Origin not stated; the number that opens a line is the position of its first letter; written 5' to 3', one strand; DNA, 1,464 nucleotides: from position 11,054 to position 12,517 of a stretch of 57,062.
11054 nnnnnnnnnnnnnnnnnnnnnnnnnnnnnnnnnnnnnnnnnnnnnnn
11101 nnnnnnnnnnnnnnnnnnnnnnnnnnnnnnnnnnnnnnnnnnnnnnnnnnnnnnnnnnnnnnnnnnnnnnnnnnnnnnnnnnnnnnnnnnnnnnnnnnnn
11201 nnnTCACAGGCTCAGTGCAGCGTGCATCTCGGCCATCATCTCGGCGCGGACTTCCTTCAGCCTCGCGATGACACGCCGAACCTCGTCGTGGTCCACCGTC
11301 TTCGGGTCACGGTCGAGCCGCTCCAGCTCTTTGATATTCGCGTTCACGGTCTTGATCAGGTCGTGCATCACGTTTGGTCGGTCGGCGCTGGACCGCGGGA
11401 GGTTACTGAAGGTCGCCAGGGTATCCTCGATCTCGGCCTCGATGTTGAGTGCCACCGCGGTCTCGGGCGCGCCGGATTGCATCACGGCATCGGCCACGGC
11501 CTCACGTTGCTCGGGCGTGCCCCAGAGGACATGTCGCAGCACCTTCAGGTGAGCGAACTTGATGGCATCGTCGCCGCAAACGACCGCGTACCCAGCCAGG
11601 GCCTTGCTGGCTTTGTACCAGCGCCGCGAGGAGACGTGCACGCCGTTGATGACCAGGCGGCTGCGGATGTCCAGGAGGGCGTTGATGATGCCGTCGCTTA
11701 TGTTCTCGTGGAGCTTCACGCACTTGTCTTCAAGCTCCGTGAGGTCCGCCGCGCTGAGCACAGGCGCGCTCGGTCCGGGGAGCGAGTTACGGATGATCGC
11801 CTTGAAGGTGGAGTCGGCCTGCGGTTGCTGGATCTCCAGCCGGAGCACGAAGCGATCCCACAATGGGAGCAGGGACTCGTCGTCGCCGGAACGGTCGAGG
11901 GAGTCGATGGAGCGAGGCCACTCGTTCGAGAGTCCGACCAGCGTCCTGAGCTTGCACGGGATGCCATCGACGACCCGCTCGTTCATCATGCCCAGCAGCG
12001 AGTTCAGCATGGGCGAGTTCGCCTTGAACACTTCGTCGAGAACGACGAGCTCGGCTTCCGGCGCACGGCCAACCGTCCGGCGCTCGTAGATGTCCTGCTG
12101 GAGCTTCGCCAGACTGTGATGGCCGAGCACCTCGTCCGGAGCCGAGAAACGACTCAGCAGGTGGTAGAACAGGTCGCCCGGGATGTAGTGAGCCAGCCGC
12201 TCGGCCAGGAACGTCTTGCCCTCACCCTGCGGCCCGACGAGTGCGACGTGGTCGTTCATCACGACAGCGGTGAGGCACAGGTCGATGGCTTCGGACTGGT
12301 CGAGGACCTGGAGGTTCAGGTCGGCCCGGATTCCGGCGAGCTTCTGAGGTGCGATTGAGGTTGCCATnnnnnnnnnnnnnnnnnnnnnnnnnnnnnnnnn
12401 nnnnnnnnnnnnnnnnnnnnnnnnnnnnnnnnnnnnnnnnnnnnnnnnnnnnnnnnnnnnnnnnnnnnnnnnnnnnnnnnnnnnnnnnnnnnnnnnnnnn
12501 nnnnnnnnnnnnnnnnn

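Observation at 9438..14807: MoxR AAA+ ATPase plus WGR-fused VWA protein, with two large orphan proteins, at the head of the early replication operon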

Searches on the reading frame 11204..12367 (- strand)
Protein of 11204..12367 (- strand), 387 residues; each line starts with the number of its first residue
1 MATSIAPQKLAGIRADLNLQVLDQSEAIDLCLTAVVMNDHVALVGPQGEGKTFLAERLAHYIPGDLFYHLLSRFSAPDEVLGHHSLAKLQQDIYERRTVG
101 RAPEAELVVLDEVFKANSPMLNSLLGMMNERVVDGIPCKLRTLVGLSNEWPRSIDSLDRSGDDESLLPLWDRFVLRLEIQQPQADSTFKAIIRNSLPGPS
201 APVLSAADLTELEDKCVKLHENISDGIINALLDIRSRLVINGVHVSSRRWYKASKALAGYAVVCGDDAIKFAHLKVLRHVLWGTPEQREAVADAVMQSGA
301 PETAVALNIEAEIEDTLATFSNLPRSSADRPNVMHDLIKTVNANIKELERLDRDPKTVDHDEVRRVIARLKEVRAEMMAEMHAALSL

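Call 3: search_protein_families(library=pfam, proteins=[window:11204-12367:-], max_evalue=0.01)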
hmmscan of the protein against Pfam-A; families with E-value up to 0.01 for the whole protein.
window:11204-12367:- (387 aa): 8 families
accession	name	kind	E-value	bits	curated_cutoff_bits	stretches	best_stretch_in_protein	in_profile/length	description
PF20030.5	bpMoxR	-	6.3e-32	110.8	27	1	13-185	6-172/205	MoxR domain in the MoxR-vWA-beta-propeller ternary systems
PF07728.20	AAA_5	-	1.3e-16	61.3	22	1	40-134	1-96/139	AAA domain (dynein-related subfamily)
PF17868.7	AAA_lid_8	-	2.4e-09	37.3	22.8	1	227-294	2-71/72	AAA lid domain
PF01078.27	Mg_chelatase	-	0.002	18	20.3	1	20-63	4-47/207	Magnesium chelatase, subunit ChlI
PF00004.35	AAA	-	0.0021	19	21.2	1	42-156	2-116/131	ATPase family associated with various cellular activities (AAA)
PF13401.12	AAA_22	-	0.0027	18.4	27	0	40-60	7-27/130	AAA domain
PF20720.3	nSTAND3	-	0.0041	17.3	27.2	1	27-64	6-43/155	Novel STAND NTPase 3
PF13173.12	AAA_14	-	0.0068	16.9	27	0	40-117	4-75/129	AAA domain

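Call 4: search_protein_families(library=phrogs, proteins=[window:11204-12367:-], max_evalue=0.001)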
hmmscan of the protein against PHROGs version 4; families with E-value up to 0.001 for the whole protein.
window:11204-12367:- (387 aa): 3 families
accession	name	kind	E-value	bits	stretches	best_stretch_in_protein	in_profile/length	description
phrog_19600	-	other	6.9e-51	174.4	1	8-351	51-399/447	ATPase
phrog_20895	-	other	2.3e-07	30.7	1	34-131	50-152/586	ATPase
phrog_26492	-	other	0.00024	20.7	1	35-134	46-150/618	ATPase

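Call 16: search_protein_families(library=padloc, proteins=[window:11204-12367:-], max_evalue=0.01)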
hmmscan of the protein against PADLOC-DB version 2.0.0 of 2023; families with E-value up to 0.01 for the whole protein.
window:11204-12367:- (387 aa): 3 families
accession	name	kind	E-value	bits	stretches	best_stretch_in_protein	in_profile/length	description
PDLC04232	IetA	-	0.00067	17.2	0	39-62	117-140/330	-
PDLC04140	mad8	-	0.0037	14.8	1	35-63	24-52/314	mads_8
PDLC02196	IetA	-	0.0073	13.8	0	30-62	114-146/374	-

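Call 17: search_protein_families(library=ncbifam, proteins=[window:11204-12367:-], max_evalue=0.01)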
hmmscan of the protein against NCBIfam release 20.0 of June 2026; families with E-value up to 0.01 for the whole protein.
window:11204-12367:- (387 aa): 4 families
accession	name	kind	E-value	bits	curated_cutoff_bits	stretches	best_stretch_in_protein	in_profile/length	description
NF010054.0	PRK13531.1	equivalog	9.5e-36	123.9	681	1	9-288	10-291/498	ATPase RavA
NF007438.0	PRK09984.1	equivalog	0.0024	17.1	365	0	22-65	14-57/262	phosphonate ABC transporter ATP-binding protein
TIGR00764.1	lon_rel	equivalog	0.0036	16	516.6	1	20-66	19-65/608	ATP-dependent protease LonB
NF038214.1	IS21_help_AAA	equivalog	0.0039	16.9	200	1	38-114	90-161/232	IS21-like element helper ATPase IstB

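Call 29: search_dna_similar(query=window:11204-12367:-, collection=phages, mode=protein, max_rows=40)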
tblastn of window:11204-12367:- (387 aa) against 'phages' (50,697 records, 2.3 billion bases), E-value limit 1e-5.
Records with a match: 25; places in all: 25; records where one place covers at least 80% of the query: 0.
Best place of each record, by identity: <60% 25.
By first word of the organism name: Sulfolobus 9; Bacteriophage 6; Salmonella 3; Campylobacter 2; Bacillus 2; Moorella 1; Escherichia 1; Aphanizomenon 1.
By host as written in the record: - 6; Sulfolobus 6; Campylobacter jejuni 2; Homo sapiens 2; Bacillus thuringiensis 2; Sulfolobus solfataricus P2 2; Moorella thermoacetica DSM 103132 1; Escherichia coli O157:H7 ATCC 43895 1; and 3 more.
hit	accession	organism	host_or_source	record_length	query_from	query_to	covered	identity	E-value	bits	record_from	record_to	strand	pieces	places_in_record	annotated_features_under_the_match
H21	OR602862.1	Moorella phage MTATph1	Moorella thermoacetica DSM 103132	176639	9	295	74%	35.5%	1e-37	150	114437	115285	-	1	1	ATPase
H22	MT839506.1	Bacteriophage sp.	human fecal samples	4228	17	319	78%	30.0%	6e-25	112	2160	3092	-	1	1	record has no annotation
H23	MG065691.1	Campylobacter phage A11a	Campylobacter jejuni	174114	8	282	71%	33.0%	2e-30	129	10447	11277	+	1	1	record has no annotation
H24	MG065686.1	Campylobacter phage A18a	Campylobacter jejuni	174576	8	282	71%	33.0%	2e-30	129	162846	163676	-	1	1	record has no annotation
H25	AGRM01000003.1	Salmonella enterica subsp. houtenae str. ATCC BAA-1581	Homo sapiens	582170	8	282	71%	32.4%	8e-31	130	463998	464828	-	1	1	ATPase family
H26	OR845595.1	Escherichia phage ECO95 1-6-1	Escherichia coli O157:H7 ATCC 43895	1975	8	282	71%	32.4%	6e-31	129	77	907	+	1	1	record has no annotation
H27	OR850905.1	Salmonella phage S.Kent 1-2-1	Salmonella enterica subsp. enterica ...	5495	8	282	71%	32.4%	1e-30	129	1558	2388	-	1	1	record has no annotation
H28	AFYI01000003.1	Salmonella enterica subsp. enterica serovar Infantis str. ...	Homo sapiens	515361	8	282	71%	32.4%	1e-30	129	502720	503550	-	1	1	ATPase family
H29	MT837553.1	Bacteriophage sp.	human fecal samples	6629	8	298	75%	29.9%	8e-28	121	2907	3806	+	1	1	record has no annotation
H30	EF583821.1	Bacillus phage 0305phi8-36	Bacillus thuringiensis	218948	1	293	76%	29.4%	1e-29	126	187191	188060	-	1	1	ORF066: MoxR-like ATPase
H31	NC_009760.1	Bacillus phage 0305phi8-36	Bacillus thuringiensis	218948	1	293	76%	29.4%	1e-29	126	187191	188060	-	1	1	ORF066: ATPase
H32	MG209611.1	Aphanizomenon phage vB_AphaS-CL131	Aphanizomenon flos-aquae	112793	8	295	74%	29.8%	2e-29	126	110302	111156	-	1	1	MoxR-like ATPase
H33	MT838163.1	Bacteriophage sp.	human fecal samples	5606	39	298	67%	30.7%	7e-26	115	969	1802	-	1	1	record has no annotation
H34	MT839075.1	Bacteriophage sp.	human fecal samples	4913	8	298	75%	27.0%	4e-28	122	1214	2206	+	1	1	record has no annotation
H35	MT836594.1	Bacteriophage sp.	human fecal samples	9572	76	295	57%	26.5%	4e-12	74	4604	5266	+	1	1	record has no annotation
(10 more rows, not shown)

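Call 30: get_annotated_region(hit=H21, flank=6000)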
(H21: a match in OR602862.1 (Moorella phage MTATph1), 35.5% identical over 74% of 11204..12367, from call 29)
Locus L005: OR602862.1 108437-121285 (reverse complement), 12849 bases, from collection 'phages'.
description: Moorella phage MTATph1, complete genome.
organism: Moorella phage MTATph1 (NCBI taxid 3090776)
taxonomy: Viruses; Duplodnaviria; Heunggongvirae; Uroviricota; Caudoviricetes
host: Moorella thermoacetica DSM 103132; source: -; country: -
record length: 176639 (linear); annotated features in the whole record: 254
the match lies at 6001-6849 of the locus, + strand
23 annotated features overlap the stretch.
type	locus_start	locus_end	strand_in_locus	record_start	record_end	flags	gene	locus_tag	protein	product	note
CDS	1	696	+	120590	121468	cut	-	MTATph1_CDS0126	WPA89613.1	hypothetical protein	-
CDS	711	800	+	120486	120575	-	-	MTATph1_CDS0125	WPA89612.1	hypothetical protein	-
CDS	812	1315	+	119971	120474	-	-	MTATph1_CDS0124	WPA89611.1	hypothetical protein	-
CDS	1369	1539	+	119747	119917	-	-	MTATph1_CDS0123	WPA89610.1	hypothetical protein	-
CDS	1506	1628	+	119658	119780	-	-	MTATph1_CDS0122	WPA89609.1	hypothetical protein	-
CDS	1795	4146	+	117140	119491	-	-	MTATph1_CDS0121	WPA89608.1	ribonucleoside-diphosphate reductase large subunit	-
CDS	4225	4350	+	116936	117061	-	-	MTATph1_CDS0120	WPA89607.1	hypothetical protein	-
CDS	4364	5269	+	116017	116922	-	-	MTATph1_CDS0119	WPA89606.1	hypothetical protein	-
CDS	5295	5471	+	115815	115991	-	-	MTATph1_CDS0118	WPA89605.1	hypothetical protein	-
CDS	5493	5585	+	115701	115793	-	-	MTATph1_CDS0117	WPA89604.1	hypothetical protein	-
CDS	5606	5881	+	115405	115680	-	-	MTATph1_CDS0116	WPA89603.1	hypothetical protein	-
CDS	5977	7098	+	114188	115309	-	-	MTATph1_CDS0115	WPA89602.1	ATPase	-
CDS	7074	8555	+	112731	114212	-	-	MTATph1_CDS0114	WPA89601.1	hypothetical protein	-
CDS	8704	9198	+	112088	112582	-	-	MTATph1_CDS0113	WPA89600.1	antitoxin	antitoxin from toxin-antitoxin system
CDS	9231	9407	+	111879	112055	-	-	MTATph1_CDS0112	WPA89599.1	hypothetical protein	-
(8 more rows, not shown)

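Call 31: get_annotated_region(hit=H31, flank=6000)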
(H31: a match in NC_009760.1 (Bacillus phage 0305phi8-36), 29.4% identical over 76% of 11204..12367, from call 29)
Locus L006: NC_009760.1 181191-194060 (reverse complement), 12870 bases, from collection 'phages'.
description: Bacillus phage 0305phi8-36, complete genome.
organism: Bacillus phage 0305phi8-36 (NCBI taxid 458639)
taxonomy: Viruses; Duplodnaviria; Heunggongvirae; Uroviricota; Caudoviricetes
host: Bacillus thuringiensis; source: -; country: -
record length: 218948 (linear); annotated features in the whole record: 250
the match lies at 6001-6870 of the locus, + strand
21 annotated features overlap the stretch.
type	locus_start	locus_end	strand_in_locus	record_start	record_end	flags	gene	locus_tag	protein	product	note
CDS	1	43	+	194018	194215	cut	ORF075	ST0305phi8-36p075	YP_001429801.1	hypothetical protein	gp75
CDS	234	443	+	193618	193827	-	ORF074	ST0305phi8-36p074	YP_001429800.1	hypothetical protein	gp74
CDS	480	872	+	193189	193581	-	ORF073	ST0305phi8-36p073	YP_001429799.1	hypothetical protein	gp73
CDS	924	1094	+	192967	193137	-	ORF072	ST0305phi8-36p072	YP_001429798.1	hypothetical protein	gp72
CDS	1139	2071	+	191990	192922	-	ORF071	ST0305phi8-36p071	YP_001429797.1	hypothetical protein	gp71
CDS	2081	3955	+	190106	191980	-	ORF070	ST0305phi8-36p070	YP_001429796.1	RecQ helicase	gp70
CDS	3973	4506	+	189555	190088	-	ORF069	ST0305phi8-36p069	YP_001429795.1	hypothetical protein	gp69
CDS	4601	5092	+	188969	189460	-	ORF068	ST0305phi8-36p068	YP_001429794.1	hypothetical protein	gp68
CDS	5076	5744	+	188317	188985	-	ORF067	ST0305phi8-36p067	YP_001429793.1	hypothetical protein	gp67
CDS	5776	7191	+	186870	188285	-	ORF066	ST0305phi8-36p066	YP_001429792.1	ATPase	gp66; putative metalloprotein chaperonin subunit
CDS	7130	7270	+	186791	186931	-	ORF065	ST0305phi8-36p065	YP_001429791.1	hypothetical protein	gp65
CDS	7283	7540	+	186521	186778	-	ORF064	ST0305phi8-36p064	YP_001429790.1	hypothetical protein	gp64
CDS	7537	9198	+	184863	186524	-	ORF063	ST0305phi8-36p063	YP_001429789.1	putative metalloprotein chaperonin subunit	gp63; contains Von Willebrand factor type A-like domain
CDS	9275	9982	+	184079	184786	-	ORF062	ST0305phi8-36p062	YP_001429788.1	cell-wall binding protein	gp62; enterotoxin/peptidoglycan binding protein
CDS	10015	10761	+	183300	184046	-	ORF061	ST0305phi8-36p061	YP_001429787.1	hypothetical protein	gp61; similar to BC1880 of bacteriophage phBC6A51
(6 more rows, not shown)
